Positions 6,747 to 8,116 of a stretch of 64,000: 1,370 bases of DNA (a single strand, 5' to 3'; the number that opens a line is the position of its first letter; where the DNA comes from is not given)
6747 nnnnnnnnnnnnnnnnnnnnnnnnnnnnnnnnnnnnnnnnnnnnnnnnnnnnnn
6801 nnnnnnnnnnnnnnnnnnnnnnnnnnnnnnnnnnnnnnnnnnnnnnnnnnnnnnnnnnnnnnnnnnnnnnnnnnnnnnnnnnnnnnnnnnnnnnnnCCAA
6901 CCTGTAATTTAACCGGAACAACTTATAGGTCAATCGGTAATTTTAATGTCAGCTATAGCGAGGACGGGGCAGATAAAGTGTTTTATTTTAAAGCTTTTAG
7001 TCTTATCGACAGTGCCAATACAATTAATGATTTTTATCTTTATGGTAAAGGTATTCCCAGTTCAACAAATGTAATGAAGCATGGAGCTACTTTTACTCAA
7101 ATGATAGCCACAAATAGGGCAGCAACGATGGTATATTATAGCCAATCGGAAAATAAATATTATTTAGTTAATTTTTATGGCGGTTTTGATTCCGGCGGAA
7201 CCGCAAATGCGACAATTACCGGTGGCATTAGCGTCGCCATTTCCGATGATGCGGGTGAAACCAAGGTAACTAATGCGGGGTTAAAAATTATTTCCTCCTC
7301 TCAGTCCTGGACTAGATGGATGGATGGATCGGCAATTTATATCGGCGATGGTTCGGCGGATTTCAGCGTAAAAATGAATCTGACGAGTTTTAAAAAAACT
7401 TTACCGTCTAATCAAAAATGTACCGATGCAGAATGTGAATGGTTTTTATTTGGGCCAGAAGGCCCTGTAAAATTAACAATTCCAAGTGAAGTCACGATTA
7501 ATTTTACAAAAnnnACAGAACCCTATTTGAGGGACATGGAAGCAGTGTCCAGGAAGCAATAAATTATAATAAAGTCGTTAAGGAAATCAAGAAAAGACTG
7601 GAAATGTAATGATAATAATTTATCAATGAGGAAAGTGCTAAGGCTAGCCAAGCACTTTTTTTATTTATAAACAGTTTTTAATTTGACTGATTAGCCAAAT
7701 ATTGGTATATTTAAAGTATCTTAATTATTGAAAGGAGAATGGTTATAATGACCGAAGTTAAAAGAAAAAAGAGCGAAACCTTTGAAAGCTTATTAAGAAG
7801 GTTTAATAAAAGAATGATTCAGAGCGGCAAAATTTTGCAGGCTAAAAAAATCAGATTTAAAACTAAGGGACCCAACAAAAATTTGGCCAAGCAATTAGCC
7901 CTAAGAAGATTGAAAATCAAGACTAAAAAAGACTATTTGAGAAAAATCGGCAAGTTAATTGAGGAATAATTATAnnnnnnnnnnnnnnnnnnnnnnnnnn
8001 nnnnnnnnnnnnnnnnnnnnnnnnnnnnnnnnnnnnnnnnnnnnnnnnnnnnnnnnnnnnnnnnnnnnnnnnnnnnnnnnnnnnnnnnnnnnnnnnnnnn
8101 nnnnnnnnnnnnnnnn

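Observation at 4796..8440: Segmental duplication of a hisS-3' / rpsU / yqeY / adhesin unit with a deletion scar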

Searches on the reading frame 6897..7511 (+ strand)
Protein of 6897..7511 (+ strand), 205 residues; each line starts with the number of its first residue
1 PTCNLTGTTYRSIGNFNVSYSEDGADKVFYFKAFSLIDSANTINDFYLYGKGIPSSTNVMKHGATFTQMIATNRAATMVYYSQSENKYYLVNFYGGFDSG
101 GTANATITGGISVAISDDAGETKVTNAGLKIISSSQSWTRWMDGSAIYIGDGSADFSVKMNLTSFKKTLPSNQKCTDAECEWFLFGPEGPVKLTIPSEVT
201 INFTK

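Call 30: find_homologous_proteins(query=window:6900-7511:+, max_evalue=0.001)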
Query seq(204 aa): 47 candidates shared short words with the query, none scored E <= 0.001.
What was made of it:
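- Tried and rejected: A word-indexed homologue search with the tail alone returned nothing, not even the query itself, which is a tool limitation (call 30).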

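Call 33: search_protein_representatives(protein=window:6897-7511:+)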
Query: 205 residues. Proteins with E-value up to 0.001 (for the whole library): 6; up to 1e-10: 1; up to 1e-30: 1. The best 6 are listed.
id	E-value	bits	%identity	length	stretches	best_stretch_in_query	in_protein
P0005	1.4e-36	142.6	47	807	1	1-205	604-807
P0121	8.1e-09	52.0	30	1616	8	100-156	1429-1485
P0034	1.0e-08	51.7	36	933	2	1-103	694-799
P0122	5.2e-08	49.4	31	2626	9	100-156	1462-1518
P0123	3.2e-07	46.8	38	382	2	40-108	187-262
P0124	6.5e-04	36.0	32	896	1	54-193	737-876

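Call 35: find_encoding_contigs(protein=P0123, flank=8000, max_places=2)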
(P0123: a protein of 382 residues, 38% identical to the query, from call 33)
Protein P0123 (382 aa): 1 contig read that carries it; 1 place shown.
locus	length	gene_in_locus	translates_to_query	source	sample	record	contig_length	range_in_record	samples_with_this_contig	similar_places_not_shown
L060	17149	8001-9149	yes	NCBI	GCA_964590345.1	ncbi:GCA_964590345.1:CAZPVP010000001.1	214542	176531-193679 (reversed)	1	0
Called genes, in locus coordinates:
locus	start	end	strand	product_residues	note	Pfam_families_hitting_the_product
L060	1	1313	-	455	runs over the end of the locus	PF01926:MMR_HSR1, PF02421:FeoB_N (weak), PF04548:AIG1 (weak), PF00009:GTP_EFTU, PF01926:MMR_HSR1, PF02421:FeoB_N, PF00009:GTP_EFTU, PF14714:KH_dom-like, +6 more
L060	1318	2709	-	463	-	PF03816:LytR_cpsA_psr, PF13399:LytR_C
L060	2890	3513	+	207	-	PF10502:Peptidase_S26, PF00717:Peptidase_S24 (weak)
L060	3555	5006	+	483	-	PF13393:tRNA-synt_His, PF00587:tRNA-synt_2b, PF13393:tRNA-synt_His, PF03129:HGTP_anticodon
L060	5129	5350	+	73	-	-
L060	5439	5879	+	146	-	PF09424:YqeY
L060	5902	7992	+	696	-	PF18895:T4SS_pilin, PF13205:Big_5 (weak)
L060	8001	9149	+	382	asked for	PF18895:T4SS_pilin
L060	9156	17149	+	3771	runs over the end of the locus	PF18895:T4SS_pilin (weak), PF13205:Big_5 (faint), PF02210:Laminin_G_2 (faint), PF02973:Sialidase (faint), PF13385:Laminin_G_3, PF01833:TIG (weak), PF13385:Laminin_G_3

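Call 48: search_protein_families(library=pfam, proteins=[P0123], max_evalue=0.001)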
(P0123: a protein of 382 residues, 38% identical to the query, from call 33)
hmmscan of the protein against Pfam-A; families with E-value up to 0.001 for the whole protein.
P0123 (382 aa): 1 family
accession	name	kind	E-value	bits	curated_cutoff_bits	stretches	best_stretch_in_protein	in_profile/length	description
PF18895.5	T4SS_pilin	-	3.2e-09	37.2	26.6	1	54-117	9-71/71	Type IV secretion system pilin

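Call 61: predict_structure(alignment_id=A4)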
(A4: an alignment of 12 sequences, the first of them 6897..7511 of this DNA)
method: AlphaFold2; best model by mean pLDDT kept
length: 205 residues; sequences in the alignment: 12
mean_pLDDT: 77.7   pTM: 0.82
mean pLDDT of the five models: 77.7, 75.6, 73.8, 71.9, 71.2
residues with pLDDT >= 90: 71; 70-90: 68; 50-70: 51; < 50: 15
segments of 3 or more residues with pLDDT < 50: 1-6, 50-56
pLDDT, mean of each block of 10 residues (from residue 1): 51 95 94 85 72 53 76 88 92 77 82 60 63 57 79 93 78 63 92 93 95
secondary structure, 60 per line:
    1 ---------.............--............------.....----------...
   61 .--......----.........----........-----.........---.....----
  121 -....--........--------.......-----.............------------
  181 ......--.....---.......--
elements in order: E10-22 E25-36 H43-47 H58-61 H64-69 E74-82 E87-94 E100-108 E112-116 E122-125 E128-135 E144-150 E156-168 E181-186 E189-193 E197-203

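Call 64: fold_search(model_id=the predicted structure, library=pdb)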
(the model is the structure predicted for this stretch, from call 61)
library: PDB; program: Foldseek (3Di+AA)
matches with E <= 10: 1232; with E <= 0.001: 0
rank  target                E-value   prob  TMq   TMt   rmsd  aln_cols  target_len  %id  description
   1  4lee_A                1.7e-03  0.89  0.27  0.19  16.1       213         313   10  Structure of the Als3 adhesin from Candida albicans, residues 1-313 (mature sequence), triple mutant in the binding ca (released 2014-05-14)
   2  4leb_A                5.4e-03  0.84  0.28  0.21  16.0       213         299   10  Structure of the Als3 adhesin from Candida albicans, residues 1-299 (mature sequence) in complex with hepta-threonine (released 2014-05-14)
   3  2y7l_A                7.4e-03  0.92  0.31  0.23  15.7       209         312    9  Structure of N-terminal domain of Candida albicans Als9-2 in complex with human fibrinogen gamma peptide (released 2011-10-05)
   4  4le8_A                8.7e-03  0.89  0.31  0.23  16.0       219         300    9  Structure of the Als3 adhesin from Candida albicans, residues 1-299 (mature sequence) (released 2014-09-24)
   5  2y7n                  1.0e-02  0.87  0.31  0.22  15.7       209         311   10  Structure of N-terminal domain of Candida albicans als9-2 - Apo Form (released 2011-10-05)
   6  3coo_B                1.4e-02  0.85  0.29  0.38   7.4       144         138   10  The crystal structure of Reelin-N domain of F-spondin (released 2008-08-26)
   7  2vo8                  1.8e-02  0.96  0.32  0.43   6.9       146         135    8  Cohesin module from Clostridium perfringens ATCC13124 family 33 glycoside hydrolase. (released 2008-09-02)
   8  2ylh                  2.6e-02  0.80  0.31  0.22  15.8       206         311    8  Structure of N-terminal domain of Candida albicans Als9-2 G299W mutant (released 2011-10-05)
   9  2zou_A                2.7e-02  0.72  0.27  0.37   8.4       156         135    9  Crystal structure of human F-spondin reeler domain (fragment 2) (released 2008-10-14)
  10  9ifr                  2.7e-02  0.66  0.26  0.36   7.6       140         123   11  CLIPPER domain from the Gram-negative fibrillar adhesin "B9T28_05395 (released 2025-11-26)
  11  7me6_B                3.5e-02  0.44  0.23  0.31  11.8       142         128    6  Structure of the apo form of YcnI (released 2021-08-18)
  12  5fx8_U                4.1e-02  0.60  0.29  0.21  11.9       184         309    4  Complete structure of manganese lipoxygenase of Gaeumannomyces graminis and partial structure of zonadhesin of Komagat (released 2016-06-22)
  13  7me6_A                4.1e-02  0.57  0.23  0.31   9.5       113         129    7  Structure of the apo form of YcnI (released 2021-08-18)
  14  2y7o                  4.1e-02  0.57  0.29  0.21  16.0       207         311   10  Structure of N-terminal domain of Candida albicans als9-2 - G299W mutant (released 2011-10-05)
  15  3jua_G                4.1e-02  0.06  0.13  0.13  16.4       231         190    5  Structural basis of YAP recognition by TEAD4 in the Hippo pathway (released 2010-02-23)
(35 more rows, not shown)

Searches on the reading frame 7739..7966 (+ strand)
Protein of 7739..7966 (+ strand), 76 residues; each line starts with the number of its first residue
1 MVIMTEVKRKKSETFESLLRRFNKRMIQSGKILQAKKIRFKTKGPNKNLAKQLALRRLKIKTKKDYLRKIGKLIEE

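Call 8: search_protein_families(library=pfam, proteins=[window:7739-7966:+], max_evalue=0.01)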
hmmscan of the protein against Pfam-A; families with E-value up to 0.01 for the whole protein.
window:7739-7966:+ (76 aa): 1 family
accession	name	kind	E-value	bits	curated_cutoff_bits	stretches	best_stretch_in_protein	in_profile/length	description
PF01165.25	Ribosomal_S21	-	0.003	17.7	27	1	6-40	1-35/55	Ribosomal protein S21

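Call 20: find_encoding_contigs(protein=window:7748-7966:+, flank=10000, max_places=10)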
Protein window:7748-7966:+ (73 aa): 1 contig read that carries it; 1 place shown.
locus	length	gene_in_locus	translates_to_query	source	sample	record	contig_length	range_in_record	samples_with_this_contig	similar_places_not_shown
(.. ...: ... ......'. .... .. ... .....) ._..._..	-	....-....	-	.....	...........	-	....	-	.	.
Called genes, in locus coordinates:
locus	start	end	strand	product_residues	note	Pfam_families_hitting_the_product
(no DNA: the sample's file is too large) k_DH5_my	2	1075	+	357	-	?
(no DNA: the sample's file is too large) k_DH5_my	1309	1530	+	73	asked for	-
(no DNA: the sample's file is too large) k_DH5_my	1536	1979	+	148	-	PF09424:YqeY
